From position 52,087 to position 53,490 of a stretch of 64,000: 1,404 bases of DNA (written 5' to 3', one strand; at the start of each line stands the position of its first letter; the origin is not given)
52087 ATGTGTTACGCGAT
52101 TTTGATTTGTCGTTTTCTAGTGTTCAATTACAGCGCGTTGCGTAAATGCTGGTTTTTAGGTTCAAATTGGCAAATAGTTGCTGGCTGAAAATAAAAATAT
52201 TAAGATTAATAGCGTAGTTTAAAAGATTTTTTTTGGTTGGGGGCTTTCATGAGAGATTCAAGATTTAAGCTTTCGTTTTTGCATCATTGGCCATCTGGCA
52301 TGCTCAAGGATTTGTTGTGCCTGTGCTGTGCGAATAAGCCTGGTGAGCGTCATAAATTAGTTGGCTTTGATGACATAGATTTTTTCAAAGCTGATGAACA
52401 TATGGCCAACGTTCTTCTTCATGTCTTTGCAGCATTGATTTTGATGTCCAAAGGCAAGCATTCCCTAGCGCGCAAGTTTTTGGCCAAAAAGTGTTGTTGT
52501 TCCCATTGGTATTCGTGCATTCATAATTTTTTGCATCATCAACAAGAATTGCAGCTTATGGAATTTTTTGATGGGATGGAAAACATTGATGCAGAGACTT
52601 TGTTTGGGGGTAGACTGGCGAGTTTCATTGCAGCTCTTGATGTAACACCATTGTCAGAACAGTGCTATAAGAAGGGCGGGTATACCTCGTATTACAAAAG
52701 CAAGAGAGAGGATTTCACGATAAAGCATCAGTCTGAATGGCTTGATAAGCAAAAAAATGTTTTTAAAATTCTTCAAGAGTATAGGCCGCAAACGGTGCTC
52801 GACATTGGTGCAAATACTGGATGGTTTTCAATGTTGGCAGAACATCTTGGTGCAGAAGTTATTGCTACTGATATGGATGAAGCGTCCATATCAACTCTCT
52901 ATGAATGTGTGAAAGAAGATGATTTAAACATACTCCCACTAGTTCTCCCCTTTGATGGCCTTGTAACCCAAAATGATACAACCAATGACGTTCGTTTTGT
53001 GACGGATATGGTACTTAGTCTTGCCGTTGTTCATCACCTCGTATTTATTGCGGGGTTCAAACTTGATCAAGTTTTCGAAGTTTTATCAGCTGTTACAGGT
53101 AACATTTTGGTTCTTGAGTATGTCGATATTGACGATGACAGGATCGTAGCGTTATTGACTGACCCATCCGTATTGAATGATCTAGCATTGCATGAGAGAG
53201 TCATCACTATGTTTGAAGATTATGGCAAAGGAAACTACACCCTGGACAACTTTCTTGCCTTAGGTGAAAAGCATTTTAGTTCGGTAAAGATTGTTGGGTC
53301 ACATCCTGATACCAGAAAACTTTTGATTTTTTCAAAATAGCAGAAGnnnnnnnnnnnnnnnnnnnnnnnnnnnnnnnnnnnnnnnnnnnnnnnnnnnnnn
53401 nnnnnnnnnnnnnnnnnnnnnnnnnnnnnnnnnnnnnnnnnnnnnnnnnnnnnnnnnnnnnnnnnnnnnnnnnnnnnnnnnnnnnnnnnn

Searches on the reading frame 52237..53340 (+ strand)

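Call 75: search_protein_families(library=ncbifam, proteins=[window:52237-53340:+], max_evalue=0.001)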
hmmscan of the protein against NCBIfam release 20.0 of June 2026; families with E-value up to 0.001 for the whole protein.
window:52237-53340:+ (367 aa): 7 families
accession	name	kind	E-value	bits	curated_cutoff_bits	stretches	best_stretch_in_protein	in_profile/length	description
NF008992.0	PRK12335.1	equivalog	8e-07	28.5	303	1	152-232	93-171/289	SAM-dependent methyltransferase TehB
NF001786.0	PRK00517.2-4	equivalog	0.0004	19.6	327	1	176-233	134-190/277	50S ribosomal protein L11 methyltransferase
TIGR04290.1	meth_Rta_06860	hypoth_equivalog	0.00042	19.8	300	0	178-281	44-140/226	TIGR04290 family methyltransferase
NF011529.0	PRK14968.1-3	equivalog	0.00053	19.5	162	1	178-231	29-82/198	putative methyltransferase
TIGR00477.1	tehB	equivalog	0.00054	19.4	219.5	1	154-247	46-137/238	tellurite resistance methyltransferase TehB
NF001785.0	PRK00517.2-2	equivalog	0.00086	18.5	188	0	182-230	144-193/282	50S ribosomal protein L11 methyltransferase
NF008405.0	PRK11207.1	equivalog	0.00089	18.8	218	0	169-233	16-80/198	tellurite resistance methyltransferase TehB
